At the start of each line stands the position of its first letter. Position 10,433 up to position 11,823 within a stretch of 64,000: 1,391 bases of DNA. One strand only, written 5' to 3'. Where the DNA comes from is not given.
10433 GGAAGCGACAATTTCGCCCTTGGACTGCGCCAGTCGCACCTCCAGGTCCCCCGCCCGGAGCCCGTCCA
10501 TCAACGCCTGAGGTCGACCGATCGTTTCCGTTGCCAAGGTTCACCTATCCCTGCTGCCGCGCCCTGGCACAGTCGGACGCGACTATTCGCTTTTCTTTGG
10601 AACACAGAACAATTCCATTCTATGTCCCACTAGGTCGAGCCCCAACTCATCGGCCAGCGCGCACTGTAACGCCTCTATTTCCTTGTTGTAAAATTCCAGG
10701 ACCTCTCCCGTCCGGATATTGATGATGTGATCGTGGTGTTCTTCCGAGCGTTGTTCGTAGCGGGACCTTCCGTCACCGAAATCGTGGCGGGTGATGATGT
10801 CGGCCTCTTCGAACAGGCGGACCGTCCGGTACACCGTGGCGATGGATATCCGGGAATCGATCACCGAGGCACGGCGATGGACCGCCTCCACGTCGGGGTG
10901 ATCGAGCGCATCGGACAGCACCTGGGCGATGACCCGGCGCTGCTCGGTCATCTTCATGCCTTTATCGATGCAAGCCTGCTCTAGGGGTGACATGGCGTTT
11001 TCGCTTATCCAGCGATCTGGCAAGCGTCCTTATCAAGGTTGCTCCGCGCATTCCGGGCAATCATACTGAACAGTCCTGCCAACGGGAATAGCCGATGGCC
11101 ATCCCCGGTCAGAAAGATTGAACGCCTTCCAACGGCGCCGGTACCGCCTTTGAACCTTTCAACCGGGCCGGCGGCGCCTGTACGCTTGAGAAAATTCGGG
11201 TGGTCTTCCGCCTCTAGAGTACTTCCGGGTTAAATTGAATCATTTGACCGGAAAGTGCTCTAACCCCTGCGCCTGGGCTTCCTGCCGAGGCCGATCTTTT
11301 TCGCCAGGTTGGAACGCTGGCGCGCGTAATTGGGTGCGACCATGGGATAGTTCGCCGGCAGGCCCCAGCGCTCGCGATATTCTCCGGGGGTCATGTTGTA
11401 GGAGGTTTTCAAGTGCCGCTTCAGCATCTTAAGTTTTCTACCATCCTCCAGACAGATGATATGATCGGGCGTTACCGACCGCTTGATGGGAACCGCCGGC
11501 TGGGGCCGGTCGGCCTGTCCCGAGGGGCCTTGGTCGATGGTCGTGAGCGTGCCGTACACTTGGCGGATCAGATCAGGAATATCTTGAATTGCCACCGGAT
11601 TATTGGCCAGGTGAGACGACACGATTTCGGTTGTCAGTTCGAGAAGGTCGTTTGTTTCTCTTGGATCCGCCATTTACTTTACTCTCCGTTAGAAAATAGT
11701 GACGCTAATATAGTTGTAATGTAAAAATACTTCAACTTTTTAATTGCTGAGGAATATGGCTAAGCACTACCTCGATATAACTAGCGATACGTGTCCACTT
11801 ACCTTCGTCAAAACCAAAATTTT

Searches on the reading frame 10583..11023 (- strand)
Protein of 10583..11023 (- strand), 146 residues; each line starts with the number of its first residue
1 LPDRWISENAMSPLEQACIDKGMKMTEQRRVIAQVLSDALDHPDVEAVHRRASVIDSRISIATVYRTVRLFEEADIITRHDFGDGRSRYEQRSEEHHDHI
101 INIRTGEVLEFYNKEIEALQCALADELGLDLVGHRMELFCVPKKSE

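Call 22: search_protein_families(library=pfam, proteins=[window:10583-11023:-])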
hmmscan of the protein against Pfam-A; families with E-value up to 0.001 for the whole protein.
window:10583-11023:- (146 aa): 1 family
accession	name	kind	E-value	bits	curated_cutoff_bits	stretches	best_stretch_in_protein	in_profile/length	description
PF01475.25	FUR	-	7.2e-33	113.7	23.1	1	21-138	2-120/121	Ferric uptake regulator family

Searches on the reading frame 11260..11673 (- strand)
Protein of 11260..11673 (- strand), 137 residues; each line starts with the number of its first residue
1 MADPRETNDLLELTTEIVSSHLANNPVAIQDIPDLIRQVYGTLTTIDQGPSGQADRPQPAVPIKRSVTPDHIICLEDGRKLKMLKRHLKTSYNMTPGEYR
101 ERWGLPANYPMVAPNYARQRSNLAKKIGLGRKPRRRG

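Call 22: search_protein_families(library=pfam, proteins=[window:11260-11673:-])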
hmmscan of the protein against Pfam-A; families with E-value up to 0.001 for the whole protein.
window:11260-11673:- (137 aa): 1 family
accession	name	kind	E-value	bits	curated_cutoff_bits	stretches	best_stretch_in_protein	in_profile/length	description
PF05443.17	ROS_MUCR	-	6.3e-50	168.8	25.4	1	9-130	1-123/123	ROS/MUCR transcriptional regulator protein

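Call 37: find_encoding_contigs(protein=window:11260-11673:-, flank=3000, max_places=10)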
Protein window:11260-11673:- (137 aa): 23 contigs read that carry it; 10 places shown.
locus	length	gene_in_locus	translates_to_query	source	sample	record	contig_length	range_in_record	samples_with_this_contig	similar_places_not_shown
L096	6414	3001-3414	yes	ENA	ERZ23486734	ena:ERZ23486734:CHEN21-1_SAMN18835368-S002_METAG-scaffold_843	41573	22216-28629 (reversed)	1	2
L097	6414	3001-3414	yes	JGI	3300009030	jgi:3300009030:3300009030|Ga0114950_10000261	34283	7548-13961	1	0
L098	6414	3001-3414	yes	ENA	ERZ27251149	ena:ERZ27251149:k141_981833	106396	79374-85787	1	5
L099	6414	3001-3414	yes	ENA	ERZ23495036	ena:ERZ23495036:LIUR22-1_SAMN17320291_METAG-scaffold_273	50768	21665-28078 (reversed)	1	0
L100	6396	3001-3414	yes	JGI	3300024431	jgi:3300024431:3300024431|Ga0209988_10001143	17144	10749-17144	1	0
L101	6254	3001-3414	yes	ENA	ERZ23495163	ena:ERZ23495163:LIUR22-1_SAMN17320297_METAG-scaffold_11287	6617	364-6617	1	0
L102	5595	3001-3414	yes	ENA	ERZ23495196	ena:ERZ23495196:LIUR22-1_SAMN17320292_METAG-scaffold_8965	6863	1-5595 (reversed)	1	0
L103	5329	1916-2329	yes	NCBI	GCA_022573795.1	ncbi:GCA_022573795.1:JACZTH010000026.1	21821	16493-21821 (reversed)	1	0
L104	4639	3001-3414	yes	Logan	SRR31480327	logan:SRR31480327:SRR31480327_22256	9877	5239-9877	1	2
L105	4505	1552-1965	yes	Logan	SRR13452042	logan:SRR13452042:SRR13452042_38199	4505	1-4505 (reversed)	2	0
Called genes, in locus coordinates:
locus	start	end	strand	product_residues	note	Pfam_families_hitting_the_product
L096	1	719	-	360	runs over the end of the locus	PF01522:Polysacc_deac_1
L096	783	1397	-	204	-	PF01427:Peptidase_M15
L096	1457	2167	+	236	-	PF00814:TsaD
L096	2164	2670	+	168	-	PF00583:Acetyltransf_1, PF13508:Acetyltransf_7, PF13673:Acetyltransf_10 (weak)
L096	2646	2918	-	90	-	PF01206:TusA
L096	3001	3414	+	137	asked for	PF05443:ROS_MUCR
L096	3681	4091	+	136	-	PF01475:FUR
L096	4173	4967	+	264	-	PF13444:Acetyltransf_5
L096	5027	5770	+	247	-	PF01553:Acyltransferase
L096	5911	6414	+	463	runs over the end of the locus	PF00919:UPF0004, PF04055:Radical_SAM, PF01938:TRAM (weak)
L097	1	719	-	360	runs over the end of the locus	PF01522:Polysacc_deac_1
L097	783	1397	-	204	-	PF01427:Peptidase_M15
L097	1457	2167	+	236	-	PF00814:TsaD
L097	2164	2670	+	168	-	PF00583:Acetyltransf_1, PF13508:Acetyltransf_7, PF13673:Acetyltransf_10 (weak)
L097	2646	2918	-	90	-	PF01206:TusA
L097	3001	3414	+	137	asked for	PF05443:ROS_MUCR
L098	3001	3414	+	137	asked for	PF05443:ROS_MUCR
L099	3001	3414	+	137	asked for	PF05443:ROS_MUCR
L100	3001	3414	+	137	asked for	PF05443:ROS_MUCR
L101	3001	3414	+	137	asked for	PF05443:ROS_MUCR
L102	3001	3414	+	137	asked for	PF05443:ROS_MUCR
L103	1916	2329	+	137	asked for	PF05443:ROS_MUCR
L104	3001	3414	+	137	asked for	PF05443:ROS_MUCR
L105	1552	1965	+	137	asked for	PF05443:ROS_MUCR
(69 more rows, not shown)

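Call 53: find_homologous_proteins(query=window:11260-11673:-, max_evalue=1e-60)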
Query window:11260-11673:- (137 aa): 76 proteins with E <= 1e-60 among 8000 candidates.
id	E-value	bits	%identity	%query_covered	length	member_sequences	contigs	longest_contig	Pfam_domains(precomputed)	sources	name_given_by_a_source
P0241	9.3e-85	299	99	100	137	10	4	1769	PF05443.18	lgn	-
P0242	3.2e-82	291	94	100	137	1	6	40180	PF05443.18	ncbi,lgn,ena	ncbi:MAG: MucR family transcriptional regulator [Alphaproteobacteria bacterium]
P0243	3.2e-82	291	94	100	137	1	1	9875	PF05443.18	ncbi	-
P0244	8.1e-82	290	93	100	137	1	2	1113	PF05443.18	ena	-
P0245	8.2e-82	290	93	100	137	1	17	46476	PF05443.18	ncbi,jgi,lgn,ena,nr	ncbi:MAG: MucR family transcriptional regulator [Alphaproteobacteria bacterium]|jgi:predicted transc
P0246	8.3e-82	290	93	100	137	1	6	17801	PF05443.18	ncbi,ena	ncbi:MAG: MucR family transcriptional regulator [Alphaproteobacteria bacterium]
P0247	1.2e-81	289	93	100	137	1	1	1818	PF05443.18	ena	-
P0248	1.4e-81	289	94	99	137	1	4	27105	PF05443.18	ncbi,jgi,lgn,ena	-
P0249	2.6e-81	288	93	100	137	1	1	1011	PF05443.18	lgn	-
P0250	2.9e-81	288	93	100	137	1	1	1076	PF05443.18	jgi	jgi:predicted transcriptional regulator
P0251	3.3e-81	288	93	100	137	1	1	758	PF05443.18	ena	-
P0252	1.0e-80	286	93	100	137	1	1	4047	PF05443.18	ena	-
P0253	1.3e-80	286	92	100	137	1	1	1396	PF05443.18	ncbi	-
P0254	1.9e-80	285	93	100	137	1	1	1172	PF05443.18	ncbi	-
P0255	6.2e-80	284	92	100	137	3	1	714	PF05443.18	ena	-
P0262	1.8e-73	263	86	100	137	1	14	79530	PF05443.18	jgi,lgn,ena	jgi:predicted transcriptional regulator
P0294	2.1e-70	253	82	100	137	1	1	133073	PF05443.18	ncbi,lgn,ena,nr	ncbi:MAG: MucR family transcriptional regulator [Alphaproteobacteria bacterium]|nr:MucR family trans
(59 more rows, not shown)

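Call 54: find_encoding_contigs(protein=P0245, flank=1500, max_places=4)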
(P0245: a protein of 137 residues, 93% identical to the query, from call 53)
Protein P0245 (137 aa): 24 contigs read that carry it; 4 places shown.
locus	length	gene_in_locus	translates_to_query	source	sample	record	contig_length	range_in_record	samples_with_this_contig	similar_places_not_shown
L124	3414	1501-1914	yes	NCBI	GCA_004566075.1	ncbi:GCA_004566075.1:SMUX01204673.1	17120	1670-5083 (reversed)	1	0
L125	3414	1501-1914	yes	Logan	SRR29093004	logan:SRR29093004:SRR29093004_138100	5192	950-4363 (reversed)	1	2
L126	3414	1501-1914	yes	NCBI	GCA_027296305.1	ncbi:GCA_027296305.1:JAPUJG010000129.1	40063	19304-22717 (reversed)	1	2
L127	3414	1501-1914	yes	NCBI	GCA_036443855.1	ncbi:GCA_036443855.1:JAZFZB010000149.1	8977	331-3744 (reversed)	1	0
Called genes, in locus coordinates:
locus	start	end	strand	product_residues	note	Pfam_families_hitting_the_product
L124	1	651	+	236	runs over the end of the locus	PF00814:TsaD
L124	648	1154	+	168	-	PF00583:Acetyltransf_1, PF13508:Acetyltransf_7, PF13673:Acetyltransf_10 (weak)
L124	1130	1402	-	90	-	PF01206:TusA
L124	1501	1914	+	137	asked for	PF05443:ROS_MUCR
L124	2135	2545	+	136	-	PF01475:FUR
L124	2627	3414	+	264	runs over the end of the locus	PF13444:Acetyltransf_5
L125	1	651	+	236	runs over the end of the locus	PF00814:TsaD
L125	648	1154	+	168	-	PF00583:Acetyltransf_1, PF13508:Acetyltransf_7, PF13673:Acetyltransf_10 (weak)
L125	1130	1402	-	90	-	PF01206:TusA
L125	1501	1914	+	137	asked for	PF05443:ROS_MUCR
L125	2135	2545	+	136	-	PF01475:FUR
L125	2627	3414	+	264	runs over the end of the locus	PF13444:Acetyltransf_5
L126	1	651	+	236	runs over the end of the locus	PF00814:TsaD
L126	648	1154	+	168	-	PF00583:Acetyltransf_1, PF13508:Acetyltransf_7, PF13673:Acetyltransf_10 (weak)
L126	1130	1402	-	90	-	PF01206:TusA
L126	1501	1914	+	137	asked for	PF05443:ROS_MUCR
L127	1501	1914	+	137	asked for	PF05443:ROS_MUCR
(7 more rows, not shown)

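Call 55: find_encoding_contigs(protein=P0294, flank=1500, max_places=2)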
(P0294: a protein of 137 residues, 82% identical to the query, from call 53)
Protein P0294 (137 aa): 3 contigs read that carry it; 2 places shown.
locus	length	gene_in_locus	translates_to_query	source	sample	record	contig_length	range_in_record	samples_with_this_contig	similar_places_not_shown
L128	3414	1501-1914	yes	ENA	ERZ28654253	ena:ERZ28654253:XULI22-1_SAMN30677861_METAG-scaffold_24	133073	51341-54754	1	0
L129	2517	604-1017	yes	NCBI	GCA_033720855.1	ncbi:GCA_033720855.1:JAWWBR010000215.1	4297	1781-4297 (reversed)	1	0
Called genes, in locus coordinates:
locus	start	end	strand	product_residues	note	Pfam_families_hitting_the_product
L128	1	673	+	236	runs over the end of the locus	PF00814:TsaD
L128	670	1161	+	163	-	PF13673:Acetyltransf_10, PF00583:Acetyltransf_1, PF13508:Acetyltransf_7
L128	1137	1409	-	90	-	PF01206:TusA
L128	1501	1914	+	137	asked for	PF05443:ROS_MUCR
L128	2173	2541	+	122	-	PF01475:FUR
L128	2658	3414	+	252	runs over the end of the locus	PF13444:Acetyltransf_5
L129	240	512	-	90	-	PF01206:TusA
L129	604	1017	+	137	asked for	PF05443:ROS_MUCR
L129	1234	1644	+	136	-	PF01475:FUR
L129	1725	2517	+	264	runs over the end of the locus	PF13444:Acetyltransf_5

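Call 56: find_encoding_contigs(protein=P0262, flank=1500, max_places=3)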
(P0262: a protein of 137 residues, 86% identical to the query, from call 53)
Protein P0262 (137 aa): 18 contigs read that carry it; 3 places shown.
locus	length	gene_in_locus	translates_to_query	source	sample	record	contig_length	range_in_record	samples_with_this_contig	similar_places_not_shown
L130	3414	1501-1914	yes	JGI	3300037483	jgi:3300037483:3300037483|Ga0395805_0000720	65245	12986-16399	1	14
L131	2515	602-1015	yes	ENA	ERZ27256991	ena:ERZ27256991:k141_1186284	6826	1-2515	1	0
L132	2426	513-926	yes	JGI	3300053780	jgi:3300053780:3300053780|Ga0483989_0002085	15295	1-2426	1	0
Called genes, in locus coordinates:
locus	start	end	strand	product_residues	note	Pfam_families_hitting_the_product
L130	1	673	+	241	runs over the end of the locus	PF00814:TsaD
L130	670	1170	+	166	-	PF13302:Acetyltransf_3 (weak), PF00583:Acetyltransf_1, PF13673:Acetyltransf_10, PF13508:Acetyltransf_7, PF08445:FR47 (faint)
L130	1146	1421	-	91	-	PF01206:TusA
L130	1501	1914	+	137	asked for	PF05443:ROS_MUCR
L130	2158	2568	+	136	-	PF01475:FUR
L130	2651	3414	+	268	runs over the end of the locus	PF13444:Acetyltransf_5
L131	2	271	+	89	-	?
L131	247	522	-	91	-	PF01206:TusA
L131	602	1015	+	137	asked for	PF05443:ROS_MUCR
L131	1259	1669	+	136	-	PF01475:FUR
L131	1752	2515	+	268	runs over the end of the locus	PF13444:Acetyltransf_5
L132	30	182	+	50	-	-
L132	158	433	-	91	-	PF01206:TusA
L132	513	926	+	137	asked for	PF05443:ROS_MUCR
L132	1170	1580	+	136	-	PF01475:FUR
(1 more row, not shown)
